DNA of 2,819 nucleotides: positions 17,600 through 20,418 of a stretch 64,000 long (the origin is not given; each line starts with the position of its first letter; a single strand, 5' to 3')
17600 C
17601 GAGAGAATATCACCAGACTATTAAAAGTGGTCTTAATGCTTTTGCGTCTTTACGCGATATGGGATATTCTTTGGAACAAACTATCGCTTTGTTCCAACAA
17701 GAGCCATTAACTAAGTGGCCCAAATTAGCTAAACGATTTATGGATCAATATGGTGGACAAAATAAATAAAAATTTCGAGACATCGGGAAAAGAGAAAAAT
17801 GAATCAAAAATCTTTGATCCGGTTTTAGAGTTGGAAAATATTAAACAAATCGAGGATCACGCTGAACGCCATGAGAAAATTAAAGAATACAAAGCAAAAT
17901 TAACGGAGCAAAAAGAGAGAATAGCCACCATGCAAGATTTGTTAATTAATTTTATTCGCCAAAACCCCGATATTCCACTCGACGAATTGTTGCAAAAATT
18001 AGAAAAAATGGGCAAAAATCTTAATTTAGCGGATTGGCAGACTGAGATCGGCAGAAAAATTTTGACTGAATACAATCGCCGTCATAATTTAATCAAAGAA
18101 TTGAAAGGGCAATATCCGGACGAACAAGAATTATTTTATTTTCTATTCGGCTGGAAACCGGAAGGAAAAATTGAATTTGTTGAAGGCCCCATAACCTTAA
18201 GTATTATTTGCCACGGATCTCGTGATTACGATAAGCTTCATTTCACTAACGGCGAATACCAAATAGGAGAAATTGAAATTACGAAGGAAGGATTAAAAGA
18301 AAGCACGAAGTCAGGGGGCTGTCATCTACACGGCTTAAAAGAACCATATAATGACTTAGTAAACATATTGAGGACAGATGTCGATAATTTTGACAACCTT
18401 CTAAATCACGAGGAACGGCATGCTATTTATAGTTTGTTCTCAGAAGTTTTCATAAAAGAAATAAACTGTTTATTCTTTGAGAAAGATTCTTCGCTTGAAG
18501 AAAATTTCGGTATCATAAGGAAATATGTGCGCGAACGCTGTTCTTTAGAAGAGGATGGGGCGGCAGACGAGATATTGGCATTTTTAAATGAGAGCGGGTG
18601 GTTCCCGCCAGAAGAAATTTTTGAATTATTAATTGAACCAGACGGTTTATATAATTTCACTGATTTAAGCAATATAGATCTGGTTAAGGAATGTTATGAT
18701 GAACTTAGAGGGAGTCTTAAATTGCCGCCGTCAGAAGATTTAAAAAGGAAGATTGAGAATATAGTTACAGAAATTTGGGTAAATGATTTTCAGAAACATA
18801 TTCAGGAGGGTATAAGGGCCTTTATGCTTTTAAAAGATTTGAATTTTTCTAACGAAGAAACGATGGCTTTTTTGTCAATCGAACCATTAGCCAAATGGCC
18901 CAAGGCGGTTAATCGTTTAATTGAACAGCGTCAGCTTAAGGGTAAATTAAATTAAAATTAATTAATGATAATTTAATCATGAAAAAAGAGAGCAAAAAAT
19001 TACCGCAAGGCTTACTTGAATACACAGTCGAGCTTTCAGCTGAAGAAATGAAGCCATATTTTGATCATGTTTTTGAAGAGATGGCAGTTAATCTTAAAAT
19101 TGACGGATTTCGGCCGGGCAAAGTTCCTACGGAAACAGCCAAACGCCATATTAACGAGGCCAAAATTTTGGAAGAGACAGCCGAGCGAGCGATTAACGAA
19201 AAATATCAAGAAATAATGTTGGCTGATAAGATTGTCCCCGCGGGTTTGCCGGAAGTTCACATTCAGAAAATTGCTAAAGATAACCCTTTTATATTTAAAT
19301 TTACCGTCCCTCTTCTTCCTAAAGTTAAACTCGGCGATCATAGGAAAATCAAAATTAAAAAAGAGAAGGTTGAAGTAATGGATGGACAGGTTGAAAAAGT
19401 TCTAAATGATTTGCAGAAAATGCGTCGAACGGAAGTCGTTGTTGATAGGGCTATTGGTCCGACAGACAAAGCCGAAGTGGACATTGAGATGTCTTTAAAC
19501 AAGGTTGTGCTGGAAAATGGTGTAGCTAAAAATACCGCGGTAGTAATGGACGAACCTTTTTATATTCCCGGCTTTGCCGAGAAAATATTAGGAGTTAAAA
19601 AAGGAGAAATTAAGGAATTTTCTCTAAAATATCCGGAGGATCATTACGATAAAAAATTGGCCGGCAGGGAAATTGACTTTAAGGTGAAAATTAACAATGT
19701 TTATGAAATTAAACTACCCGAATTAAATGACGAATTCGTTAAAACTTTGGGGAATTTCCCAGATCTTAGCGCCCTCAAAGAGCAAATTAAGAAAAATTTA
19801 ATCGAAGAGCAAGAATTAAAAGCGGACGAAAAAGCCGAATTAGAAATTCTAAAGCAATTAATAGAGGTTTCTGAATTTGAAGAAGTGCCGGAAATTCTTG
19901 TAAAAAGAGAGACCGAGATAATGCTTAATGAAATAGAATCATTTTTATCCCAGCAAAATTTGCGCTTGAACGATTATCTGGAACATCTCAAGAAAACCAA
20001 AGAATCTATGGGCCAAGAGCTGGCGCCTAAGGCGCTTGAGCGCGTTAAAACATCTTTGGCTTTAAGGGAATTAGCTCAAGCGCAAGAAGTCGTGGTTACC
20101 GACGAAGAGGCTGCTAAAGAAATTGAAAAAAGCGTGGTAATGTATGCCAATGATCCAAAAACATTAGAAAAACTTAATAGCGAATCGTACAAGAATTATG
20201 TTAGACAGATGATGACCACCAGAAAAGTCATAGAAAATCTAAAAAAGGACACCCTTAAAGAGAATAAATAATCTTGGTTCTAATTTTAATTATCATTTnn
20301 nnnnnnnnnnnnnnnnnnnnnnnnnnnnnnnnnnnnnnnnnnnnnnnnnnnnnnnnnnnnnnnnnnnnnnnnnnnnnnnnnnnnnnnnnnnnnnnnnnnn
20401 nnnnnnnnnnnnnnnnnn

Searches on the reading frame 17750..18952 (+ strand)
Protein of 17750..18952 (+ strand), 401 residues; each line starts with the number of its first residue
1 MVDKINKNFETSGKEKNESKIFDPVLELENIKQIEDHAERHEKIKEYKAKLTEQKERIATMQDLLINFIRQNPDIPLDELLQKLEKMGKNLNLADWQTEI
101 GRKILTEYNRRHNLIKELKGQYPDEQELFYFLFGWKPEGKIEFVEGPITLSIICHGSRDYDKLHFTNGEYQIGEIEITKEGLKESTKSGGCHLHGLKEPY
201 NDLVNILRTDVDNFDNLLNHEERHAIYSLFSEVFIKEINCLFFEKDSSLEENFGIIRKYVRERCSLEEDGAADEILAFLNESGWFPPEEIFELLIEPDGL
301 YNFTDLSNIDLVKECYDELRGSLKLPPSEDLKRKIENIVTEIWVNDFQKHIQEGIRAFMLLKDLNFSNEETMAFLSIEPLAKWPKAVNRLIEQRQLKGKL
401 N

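Call 19: search_protein_families(library=pfam, max_evalue=0.01, proteins=[window:17750-18952:+])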
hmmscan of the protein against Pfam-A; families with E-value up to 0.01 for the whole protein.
window:17750-18952:+ (401 aa): 3 families
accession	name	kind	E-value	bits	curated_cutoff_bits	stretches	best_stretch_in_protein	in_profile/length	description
PF12614.13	RRF_GI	-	0.0051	17.4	26.8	1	29-84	57-111/126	Ribosome recycling factor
PF25804.1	SYNE3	-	0.0063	17.5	30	0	27-82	11-69/83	Nesprin-3 domain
PF20882.2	Sos7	-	0.0094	16.5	27.3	0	33-71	32-70/75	Kinetochore protein Sos7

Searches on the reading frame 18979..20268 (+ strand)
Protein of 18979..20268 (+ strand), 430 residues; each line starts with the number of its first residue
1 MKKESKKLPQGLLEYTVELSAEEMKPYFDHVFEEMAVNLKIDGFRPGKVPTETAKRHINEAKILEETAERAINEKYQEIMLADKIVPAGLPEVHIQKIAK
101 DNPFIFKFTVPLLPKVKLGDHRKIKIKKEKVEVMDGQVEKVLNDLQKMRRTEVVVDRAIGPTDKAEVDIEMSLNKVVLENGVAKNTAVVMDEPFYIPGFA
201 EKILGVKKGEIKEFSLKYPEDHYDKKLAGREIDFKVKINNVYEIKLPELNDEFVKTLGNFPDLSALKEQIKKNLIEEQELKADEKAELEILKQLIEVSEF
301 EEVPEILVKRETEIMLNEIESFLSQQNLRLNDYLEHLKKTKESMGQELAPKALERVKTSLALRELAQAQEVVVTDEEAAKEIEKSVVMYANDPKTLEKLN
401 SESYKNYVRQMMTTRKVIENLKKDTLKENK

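Call 19: search_protein_families(library=pfam, max_evalue=0.01, proteins=[window:18979-20268:+])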
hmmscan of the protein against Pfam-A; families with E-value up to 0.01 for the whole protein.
window:18979-20268:+ (430 aa): 4 families
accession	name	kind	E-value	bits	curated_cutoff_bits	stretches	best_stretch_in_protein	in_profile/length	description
PF05697.18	Trigger_N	-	6.1e-31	108.1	22.2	1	1-144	1-143/144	Bacterial trigger factor protein (TF)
PF05698.19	Trigger_C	-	1.6e-23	84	22.7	1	263-422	2-161/162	Bacterial trigger factor protein (TF) C-terminus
PF00254.34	FKBP_C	-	9.7e-06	26.3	21.1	1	159-233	5-88/94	FKBP-type peptidyl-prolyl cis-trans isomerase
PF13624.11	SurA_N_3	-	0.0013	19.1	27.2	1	312-426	47-156/162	SurA-like N-terminal domain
